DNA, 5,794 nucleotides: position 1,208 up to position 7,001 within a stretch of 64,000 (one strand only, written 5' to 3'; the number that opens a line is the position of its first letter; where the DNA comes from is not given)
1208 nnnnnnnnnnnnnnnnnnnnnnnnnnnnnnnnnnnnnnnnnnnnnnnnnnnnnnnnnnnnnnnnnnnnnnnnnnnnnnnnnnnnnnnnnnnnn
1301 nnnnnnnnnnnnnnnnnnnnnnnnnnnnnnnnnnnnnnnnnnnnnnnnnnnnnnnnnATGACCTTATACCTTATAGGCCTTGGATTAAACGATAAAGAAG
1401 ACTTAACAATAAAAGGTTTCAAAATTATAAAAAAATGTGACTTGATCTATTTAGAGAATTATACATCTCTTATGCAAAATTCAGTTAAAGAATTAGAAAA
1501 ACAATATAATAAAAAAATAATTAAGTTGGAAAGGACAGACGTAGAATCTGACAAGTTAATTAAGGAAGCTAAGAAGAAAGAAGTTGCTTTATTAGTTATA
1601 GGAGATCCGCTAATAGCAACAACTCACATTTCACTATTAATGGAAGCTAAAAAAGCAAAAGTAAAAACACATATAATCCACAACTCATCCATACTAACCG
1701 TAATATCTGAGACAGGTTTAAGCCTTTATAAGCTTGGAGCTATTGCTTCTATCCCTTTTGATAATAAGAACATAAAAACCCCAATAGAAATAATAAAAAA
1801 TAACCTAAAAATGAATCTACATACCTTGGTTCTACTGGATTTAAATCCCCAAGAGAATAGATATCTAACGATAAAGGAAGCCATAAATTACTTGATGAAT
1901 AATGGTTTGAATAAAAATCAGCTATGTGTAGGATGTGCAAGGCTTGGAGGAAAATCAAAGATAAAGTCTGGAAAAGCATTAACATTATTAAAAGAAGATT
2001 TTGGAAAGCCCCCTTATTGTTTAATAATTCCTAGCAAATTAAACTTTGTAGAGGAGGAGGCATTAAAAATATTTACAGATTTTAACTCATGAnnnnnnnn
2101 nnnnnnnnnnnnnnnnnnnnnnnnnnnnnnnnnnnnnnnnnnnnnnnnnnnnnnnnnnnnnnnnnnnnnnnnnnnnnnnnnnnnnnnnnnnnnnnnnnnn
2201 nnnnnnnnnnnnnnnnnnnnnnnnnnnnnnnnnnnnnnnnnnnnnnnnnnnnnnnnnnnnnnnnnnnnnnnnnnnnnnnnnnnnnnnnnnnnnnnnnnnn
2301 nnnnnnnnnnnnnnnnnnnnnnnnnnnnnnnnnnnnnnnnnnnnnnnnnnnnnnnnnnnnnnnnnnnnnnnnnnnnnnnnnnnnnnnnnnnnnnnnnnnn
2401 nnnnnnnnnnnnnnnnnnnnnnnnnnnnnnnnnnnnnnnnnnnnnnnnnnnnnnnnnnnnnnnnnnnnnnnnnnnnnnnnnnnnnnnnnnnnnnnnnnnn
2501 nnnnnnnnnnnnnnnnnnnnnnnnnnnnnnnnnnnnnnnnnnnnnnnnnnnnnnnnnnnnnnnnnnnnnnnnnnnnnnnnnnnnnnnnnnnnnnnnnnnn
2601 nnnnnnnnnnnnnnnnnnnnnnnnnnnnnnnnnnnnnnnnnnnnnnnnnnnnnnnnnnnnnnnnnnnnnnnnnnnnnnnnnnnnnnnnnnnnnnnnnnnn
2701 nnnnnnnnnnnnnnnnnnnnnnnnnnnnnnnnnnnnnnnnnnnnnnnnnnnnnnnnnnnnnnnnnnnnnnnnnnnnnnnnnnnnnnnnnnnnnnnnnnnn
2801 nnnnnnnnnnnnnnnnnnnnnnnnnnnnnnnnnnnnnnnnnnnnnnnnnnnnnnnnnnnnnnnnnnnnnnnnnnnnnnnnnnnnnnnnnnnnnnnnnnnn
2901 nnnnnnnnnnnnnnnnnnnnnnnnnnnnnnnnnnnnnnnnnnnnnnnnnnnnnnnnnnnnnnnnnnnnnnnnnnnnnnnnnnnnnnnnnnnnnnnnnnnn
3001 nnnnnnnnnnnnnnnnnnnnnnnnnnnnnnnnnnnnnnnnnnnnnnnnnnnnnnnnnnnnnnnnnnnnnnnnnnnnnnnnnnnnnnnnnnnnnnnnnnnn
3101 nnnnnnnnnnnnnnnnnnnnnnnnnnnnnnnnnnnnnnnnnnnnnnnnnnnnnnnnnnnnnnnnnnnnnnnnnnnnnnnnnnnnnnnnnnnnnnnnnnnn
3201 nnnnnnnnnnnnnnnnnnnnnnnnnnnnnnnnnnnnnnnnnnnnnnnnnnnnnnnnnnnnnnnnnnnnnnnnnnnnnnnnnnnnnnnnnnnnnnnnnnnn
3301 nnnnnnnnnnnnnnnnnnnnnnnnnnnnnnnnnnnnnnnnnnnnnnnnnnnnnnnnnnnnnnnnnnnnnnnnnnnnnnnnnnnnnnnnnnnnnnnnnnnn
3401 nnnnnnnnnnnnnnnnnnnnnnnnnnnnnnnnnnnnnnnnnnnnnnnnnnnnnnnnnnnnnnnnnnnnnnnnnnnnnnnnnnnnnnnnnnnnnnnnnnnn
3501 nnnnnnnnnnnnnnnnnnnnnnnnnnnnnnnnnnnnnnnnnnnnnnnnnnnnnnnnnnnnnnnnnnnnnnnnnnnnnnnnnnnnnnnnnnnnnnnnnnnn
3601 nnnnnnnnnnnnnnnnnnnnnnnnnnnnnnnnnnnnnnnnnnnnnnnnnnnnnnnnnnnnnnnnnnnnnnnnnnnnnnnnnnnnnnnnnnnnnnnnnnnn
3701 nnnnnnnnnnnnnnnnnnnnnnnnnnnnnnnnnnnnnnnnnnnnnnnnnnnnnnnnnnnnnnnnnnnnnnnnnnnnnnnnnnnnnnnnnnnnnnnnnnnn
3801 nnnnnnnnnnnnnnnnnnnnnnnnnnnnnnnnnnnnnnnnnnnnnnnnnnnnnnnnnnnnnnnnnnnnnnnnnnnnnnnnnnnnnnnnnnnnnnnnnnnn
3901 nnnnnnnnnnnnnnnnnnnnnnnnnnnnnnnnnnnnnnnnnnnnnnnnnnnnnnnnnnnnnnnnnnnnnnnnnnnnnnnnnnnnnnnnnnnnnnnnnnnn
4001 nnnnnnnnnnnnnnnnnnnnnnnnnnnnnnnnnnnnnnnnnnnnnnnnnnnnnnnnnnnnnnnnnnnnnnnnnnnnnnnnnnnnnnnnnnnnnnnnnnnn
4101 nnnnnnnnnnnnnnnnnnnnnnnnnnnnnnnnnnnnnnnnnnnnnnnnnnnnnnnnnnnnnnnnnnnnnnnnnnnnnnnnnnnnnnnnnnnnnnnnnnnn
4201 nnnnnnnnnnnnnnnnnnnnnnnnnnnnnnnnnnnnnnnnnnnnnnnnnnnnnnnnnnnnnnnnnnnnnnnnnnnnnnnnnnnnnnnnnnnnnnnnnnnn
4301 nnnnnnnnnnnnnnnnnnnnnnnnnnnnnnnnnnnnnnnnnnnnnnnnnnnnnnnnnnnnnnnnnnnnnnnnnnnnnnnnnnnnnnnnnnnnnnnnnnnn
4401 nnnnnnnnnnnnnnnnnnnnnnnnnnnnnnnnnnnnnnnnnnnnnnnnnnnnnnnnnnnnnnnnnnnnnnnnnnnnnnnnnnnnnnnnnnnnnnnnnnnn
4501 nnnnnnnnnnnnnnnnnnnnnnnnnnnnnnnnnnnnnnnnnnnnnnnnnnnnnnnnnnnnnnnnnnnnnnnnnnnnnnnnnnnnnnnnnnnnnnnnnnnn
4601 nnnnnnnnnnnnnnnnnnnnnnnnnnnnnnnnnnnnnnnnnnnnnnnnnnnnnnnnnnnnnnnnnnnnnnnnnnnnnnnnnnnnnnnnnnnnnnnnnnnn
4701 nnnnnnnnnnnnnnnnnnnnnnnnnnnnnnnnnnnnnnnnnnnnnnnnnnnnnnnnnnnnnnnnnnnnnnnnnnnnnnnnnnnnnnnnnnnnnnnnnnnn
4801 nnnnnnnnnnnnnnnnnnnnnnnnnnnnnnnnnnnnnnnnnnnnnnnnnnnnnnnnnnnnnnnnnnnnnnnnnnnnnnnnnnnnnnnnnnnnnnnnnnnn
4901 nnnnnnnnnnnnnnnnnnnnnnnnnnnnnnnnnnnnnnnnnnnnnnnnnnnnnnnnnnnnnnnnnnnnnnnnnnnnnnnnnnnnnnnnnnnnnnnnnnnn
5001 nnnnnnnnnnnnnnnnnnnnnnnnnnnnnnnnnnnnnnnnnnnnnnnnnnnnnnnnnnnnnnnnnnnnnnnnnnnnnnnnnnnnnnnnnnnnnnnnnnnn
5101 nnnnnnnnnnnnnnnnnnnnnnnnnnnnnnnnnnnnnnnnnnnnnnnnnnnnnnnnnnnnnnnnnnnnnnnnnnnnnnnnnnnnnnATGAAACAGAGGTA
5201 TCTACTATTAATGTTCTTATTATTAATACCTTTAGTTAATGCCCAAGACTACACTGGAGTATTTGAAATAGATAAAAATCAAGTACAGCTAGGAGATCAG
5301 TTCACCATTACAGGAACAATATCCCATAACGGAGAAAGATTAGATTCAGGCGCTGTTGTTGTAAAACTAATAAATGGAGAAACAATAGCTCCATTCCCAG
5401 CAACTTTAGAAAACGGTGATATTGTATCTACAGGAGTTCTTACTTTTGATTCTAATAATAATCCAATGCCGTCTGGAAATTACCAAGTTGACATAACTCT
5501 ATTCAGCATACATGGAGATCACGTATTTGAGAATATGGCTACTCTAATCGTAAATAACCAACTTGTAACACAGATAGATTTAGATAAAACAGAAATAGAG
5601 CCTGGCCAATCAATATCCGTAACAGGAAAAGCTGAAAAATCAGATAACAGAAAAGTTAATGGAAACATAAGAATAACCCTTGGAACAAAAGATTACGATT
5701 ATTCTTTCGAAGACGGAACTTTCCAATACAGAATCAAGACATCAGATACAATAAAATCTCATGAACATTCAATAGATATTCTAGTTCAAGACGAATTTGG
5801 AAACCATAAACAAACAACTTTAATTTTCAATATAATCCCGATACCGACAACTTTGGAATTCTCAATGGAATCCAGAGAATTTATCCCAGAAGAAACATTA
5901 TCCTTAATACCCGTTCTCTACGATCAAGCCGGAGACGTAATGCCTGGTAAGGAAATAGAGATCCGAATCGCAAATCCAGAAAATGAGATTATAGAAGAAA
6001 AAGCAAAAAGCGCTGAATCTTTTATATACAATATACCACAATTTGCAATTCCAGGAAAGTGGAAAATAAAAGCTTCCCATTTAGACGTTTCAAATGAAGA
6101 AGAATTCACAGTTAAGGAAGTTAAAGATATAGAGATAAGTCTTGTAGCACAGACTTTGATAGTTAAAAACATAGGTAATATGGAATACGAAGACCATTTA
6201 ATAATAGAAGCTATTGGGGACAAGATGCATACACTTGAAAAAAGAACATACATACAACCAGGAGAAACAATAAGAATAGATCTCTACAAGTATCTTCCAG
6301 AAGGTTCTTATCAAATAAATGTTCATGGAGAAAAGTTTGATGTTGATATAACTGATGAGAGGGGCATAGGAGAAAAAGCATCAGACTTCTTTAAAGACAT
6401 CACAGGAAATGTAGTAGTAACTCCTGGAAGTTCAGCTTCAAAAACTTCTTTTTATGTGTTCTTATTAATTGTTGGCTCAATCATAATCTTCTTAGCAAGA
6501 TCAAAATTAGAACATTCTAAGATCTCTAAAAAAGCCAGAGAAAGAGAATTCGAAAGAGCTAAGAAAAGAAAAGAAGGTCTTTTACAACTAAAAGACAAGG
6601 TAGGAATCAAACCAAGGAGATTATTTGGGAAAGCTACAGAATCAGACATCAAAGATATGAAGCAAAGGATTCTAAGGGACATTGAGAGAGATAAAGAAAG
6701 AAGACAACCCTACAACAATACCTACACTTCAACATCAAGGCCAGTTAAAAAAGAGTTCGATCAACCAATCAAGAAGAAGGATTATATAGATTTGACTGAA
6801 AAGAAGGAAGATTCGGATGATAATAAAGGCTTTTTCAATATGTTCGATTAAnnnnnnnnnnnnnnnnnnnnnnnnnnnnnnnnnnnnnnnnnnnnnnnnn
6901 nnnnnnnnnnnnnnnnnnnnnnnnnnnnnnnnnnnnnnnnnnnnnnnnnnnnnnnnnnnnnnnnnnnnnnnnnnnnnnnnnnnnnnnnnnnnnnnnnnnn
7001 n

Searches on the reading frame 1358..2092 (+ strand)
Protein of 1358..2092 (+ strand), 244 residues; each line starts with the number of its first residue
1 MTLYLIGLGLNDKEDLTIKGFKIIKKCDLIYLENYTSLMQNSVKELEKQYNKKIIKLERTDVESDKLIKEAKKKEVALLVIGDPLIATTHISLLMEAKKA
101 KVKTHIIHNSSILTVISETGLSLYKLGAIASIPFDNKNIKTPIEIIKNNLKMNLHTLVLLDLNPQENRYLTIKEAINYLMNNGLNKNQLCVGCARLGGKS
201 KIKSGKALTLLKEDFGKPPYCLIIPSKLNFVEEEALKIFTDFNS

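Call 65: find_encoding_contigs(protein=window:1358-2092:+, flank=10000, max_places=2)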
Protein window:1358-2092:+ (244 aa): no gene with exactly this product is on record in the collection.

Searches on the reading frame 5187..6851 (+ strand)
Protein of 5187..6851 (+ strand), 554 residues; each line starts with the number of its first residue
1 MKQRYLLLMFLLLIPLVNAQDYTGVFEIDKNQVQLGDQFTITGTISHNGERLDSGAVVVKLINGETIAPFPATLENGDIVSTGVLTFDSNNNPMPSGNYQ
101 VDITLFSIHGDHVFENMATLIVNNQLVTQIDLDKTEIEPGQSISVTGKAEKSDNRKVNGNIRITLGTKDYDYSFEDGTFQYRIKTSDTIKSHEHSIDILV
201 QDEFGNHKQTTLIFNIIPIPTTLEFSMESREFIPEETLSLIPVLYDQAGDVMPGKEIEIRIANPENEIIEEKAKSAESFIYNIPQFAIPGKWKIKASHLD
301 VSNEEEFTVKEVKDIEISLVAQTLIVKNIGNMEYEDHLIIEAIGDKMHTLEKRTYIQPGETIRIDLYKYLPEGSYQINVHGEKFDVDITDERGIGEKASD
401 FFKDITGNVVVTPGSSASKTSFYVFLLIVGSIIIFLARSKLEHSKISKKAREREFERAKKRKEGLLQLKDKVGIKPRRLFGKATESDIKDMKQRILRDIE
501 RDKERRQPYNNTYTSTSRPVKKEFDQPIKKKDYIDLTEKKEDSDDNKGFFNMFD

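Call 46: search_protein_families(library=pfam, proteins=[window:5187-6851:+], max_evalue=0.001)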
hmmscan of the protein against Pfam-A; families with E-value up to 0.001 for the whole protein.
window:5187-6851:+ (554 aa): 1 family
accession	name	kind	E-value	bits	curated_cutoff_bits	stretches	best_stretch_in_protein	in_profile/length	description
PF01835.25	MG2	-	0.00011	22.9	32.8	0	234-307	13-94/96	MG2 domain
